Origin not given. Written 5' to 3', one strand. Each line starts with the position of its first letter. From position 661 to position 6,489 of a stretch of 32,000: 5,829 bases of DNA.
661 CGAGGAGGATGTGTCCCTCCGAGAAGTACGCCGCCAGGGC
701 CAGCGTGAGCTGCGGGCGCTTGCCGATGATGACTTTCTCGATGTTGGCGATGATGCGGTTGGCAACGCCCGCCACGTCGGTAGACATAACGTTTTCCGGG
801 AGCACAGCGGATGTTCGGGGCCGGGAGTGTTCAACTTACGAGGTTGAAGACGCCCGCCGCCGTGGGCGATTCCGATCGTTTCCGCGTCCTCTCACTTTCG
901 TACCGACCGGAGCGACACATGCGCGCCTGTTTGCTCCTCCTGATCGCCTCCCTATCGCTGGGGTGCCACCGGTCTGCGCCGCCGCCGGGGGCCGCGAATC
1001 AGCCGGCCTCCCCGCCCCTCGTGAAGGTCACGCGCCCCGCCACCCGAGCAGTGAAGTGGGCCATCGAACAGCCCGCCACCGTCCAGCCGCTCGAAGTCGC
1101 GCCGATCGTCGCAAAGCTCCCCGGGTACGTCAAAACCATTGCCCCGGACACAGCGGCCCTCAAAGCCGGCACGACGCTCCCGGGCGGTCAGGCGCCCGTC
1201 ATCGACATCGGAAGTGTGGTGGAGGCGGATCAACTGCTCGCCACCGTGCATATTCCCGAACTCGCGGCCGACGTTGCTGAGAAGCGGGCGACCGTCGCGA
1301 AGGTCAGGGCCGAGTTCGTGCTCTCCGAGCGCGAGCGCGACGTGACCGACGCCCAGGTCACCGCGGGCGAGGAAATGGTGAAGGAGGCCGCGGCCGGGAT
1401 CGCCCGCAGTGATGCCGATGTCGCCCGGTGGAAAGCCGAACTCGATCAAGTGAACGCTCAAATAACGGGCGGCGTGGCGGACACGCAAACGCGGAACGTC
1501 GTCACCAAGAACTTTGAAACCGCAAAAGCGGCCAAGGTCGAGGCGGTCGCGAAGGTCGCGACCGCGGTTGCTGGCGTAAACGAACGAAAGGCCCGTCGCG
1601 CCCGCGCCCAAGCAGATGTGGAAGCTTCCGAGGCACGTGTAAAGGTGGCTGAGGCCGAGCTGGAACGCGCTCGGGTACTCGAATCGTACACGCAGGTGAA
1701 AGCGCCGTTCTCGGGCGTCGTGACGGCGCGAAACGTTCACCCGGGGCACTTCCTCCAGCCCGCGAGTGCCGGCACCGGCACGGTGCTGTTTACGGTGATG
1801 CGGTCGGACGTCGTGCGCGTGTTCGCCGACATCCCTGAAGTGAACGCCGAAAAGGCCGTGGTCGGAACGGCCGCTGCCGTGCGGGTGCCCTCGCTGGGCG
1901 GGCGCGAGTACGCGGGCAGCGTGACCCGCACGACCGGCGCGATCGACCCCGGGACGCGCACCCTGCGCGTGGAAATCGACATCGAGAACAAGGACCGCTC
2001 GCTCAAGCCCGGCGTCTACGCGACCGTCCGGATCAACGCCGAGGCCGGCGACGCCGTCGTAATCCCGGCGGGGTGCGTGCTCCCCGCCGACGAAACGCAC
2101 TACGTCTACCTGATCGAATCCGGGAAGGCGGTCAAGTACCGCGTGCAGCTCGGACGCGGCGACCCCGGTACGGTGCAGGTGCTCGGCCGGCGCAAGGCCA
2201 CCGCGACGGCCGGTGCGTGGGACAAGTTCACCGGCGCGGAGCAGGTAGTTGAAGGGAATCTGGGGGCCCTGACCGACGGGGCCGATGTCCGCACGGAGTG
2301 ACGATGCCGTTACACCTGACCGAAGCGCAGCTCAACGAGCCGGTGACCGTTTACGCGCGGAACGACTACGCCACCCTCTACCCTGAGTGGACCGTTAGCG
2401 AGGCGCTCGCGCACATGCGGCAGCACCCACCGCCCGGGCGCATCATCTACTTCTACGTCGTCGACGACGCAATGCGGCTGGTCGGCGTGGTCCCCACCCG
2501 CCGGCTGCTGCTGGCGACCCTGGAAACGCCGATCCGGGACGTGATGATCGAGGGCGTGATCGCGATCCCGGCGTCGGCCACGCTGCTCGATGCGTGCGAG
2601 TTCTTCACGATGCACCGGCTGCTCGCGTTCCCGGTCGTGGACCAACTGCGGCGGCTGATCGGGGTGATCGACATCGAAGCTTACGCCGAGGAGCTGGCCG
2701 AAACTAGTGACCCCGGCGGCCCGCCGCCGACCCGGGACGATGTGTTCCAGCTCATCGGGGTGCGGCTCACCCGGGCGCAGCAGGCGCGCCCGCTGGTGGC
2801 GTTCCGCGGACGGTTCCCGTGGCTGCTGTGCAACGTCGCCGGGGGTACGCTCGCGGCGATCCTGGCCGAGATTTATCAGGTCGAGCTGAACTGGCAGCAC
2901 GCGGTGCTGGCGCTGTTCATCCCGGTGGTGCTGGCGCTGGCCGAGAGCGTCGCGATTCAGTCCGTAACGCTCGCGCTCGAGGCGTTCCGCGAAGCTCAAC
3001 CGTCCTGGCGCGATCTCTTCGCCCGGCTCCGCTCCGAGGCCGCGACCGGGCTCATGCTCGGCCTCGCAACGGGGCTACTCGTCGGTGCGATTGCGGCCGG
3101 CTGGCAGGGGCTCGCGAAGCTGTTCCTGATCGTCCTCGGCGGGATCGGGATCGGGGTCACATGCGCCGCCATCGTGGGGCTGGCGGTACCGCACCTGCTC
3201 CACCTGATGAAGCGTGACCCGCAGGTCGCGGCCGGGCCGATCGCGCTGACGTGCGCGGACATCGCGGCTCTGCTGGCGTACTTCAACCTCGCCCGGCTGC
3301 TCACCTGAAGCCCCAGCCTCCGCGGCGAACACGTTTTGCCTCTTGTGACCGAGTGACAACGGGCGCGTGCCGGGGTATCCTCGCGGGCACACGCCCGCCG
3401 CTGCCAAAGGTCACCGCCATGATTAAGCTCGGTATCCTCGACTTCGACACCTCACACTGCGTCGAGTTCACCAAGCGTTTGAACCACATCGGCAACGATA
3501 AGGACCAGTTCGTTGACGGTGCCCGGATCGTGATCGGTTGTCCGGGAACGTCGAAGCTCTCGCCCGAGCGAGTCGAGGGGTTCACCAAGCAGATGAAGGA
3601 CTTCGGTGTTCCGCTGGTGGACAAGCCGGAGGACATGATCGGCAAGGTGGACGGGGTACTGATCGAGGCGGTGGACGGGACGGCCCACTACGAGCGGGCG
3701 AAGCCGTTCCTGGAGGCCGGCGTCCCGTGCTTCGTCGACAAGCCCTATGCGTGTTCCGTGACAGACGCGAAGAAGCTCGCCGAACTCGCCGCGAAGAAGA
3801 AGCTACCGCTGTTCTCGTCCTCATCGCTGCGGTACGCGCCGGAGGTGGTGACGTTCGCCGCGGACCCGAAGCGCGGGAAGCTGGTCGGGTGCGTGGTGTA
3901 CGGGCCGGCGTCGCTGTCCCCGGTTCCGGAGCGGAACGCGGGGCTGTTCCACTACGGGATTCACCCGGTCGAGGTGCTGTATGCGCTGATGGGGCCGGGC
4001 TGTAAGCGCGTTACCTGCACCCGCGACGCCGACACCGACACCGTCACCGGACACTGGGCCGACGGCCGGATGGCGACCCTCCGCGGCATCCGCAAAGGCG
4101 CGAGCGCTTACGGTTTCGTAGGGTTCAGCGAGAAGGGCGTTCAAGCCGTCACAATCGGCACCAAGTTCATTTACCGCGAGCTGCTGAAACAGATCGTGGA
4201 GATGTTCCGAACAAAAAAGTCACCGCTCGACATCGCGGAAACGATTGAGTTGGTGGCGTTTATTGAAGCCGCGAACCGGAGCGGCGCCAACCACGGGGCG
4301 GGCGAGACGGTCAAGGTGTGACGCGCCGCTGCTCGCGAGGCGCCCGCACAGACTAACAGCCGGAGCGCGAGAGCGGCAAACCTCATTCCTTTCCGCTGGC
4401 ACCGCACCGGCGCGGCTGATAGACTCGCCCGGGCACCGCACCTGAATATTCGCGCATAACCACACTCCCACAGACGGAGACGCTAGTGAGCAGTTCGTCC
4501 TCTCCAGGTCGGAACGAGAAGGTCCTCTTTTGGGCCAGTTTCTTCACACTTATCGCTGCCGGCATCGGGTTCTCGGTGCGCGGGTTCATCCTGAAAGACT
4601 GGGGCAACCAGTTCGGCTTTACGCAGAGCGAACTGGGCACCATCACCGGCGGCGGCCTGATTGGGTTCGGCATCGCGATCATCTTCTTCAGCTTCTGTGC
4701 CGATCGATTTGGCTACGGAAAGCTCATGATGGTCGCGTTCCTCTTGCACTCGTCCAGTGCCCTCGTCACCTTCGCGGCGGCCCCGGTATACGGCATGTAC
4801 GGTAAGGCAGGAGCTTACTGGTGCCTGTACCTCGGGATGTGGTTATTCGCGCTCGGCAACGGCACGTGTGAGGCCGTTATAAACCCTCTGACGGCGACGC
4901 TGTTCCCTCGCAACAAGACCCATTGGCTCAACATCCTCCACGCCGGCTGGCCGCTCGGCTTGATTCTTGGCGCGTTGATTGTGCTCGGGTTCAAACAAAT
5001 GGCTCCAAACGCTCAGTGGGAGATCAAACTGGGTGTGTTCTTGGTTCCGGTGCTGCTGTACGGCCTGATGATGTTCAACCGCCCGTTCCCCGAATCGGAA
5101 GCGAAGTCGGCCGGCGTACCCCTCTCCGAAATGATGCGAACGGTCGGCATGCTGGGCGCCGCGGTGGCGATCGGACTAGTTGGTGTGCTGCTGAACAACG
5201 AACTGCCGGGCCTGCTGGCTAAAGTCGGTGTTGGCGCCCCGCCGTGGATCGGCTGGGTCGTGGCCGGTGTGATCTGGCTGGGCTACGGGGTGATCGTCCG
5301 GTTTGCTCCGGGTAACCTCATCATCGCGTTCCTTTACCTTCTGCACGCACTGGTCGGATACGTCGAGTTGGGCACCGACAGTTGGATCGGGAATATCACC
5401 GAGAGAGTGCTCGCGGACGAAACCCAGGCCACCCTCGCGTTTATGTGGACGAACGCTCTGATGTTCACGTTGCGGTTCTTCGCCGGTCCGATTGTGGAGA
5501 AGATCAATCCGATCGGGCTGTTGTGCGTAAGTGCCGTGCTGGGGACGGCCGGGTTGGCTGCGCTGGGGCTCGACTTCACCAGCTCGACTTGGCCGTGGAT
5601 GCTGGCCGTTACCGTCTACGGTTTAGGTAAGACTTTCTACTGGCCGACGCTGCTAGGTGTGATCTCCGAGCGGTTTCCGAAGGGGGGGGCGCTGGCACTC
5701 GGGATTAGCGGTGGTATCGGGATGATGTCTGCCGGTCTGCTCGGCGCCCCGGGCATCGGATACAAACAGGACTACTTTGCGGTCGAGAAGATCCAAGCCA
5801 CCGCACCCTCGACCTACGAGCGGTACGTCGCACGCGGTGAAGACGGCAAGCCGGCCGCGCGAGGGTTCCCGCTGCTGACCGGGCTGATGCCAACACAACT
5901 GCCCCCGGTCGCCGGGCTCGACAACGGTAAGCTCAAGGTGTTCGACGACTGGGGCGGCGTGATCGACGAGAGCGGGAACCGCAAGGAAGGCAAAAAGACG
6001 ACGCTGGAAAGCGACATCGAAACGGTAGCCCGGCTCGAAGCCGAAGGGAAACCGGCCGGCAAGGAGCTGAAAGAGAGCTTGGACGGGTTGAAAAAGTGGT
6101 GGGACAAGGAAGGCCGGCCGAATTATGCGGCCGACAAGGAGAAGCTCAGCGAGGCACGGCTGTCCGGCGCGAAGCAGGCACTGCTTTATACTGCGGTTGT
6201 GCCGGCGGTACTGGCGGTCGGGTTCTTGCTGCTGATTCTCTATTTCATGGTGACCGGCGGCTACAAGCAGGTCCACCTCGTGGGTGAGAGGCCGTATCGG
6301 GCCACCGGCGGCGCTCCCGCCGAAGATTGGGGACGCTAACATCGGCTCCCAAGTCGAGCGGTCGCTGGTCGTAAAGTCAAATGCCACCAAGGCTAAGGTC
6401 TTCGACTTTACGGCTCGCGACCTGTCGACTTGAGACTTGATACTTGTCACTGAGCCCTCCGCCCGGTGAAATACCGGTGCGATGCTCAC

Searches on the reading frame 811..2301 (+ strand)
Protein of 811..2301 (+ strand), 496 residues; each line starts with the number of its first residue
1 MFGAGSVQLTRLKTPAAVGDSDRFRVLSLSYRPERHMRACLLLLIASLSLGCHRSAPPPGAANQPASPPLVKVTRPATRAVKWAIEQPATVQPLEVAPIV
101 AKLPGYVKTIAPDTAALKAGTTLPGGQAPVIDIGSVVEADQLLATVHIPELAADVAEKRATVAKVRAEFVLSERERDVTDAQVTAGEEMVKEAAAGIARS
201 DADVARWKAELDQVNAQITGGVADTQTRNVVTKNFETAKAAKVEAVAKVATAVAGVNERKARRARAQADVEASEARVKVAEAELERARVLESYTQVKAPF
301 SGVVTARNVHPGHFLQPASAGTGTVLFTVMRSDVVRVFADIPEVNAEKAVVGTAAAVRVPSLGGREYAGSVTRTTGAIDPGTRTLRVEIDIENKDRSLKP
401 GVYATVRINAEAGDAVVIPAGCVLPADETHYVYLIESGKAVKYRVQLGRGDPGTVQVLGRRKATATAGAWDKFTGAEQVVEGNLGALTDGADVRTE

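Call 17: search_protein_families(library=pfam, proteins=[window:811-2301:+], max_evalue=0.001)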
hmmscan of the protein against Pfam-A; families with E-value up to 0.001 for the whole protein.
window:811-2301:+ (496 aa): 2 families
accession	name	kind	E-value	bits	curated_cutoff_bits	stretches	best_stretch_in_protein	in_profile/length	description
PF16576.10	HlyD_D23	-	3.7e-23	82.4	30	1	211-404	19-214/214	Barrel-sandwich domain of CusB or HlyD membrane-fusion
PF13437.12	HlyD_3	-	9.8e-11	42.8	22.2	1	296-401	2-106/106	HlyD family secretion protein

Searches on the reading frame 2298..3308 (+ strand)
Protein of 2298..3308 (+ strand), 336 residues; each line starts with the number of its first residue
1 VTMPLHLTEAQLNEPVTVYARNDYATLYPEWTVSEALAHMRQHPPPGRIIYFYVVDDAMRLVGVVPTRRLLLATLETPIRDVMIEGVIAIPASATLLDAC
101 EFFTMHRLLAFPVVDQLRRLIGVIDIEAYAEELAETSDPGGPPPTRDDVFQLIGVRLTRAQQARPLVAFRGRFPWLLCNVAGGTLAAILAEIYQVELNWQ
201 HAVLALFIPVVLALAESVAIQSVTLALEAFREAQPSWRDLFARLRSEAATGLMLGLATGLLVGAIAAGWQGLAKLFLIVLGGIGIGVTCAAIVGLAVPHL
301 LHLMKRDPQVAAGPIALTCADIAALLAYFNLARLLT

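Call 17: search_protein_families(library=pfam, proteins=[window:2298-3308:+], max_evalue=0.001)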
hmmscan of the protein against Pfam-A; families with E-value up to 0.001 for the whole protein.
window:2298-3308:+ (336 aa): 2 families
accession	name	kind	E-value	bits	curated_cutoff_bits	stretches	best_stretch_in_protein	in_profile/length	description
PF01769.21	MgtE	-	5.1e-18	66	27.6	1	208-330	1-124/125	Divalent cation transporter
PF00571.33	CBS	-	2.7e-16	60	24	2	79-128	1-50/57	CBS domain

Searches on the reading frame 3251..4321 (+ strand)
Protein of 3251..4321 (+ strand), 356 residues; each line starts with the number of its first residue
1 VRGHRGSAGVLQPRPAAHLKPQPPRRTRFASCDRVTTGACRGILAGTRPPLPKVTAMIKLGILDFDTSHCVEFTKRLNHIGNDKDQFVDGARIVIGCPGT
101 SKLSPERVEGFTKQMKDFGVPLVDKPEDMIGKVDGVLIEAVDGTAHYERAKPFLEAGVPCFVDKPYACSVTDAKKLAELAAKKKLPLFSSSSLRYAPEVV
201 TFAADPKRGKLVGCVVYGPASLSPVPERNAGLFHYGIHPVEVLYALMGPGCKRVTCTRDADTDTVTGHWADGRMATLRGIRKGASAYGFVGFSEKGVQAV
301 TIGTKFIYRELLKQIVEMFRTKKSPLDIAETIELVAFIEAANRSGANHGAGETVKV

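Call 17: search_protein_families(library=pfam, proteins=[window:3251-4321:+], max_evalue=0.001)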
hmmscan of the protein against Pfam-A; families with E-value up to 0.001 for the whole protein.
window:3251-4321:+ (356 aa): 1 family
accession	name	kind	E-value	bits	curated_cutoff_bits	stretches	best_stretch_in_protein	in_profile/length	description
PF01408.29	GFO_IDH_MocA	-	4.3e-10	40.8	24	1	111-187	42-116/120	Oxidoreductase family, NAD-binding Rossmann fold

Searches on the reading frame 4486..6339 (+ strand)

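Call 17: search_protein_families(library=pfam, proteins=[window:4486-6339:+], max_evalue=0.001)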
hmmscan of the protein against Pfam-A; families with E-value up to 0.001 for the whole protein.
window:4486-6339:+ (617 aa): 1 family
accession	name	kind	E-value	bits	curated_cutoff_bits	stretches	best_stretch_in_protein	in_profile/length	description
PF07690.21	MFS_1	-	4.2e-15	56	33.4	1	19-420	2-346/347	Major Facilitator Superfamily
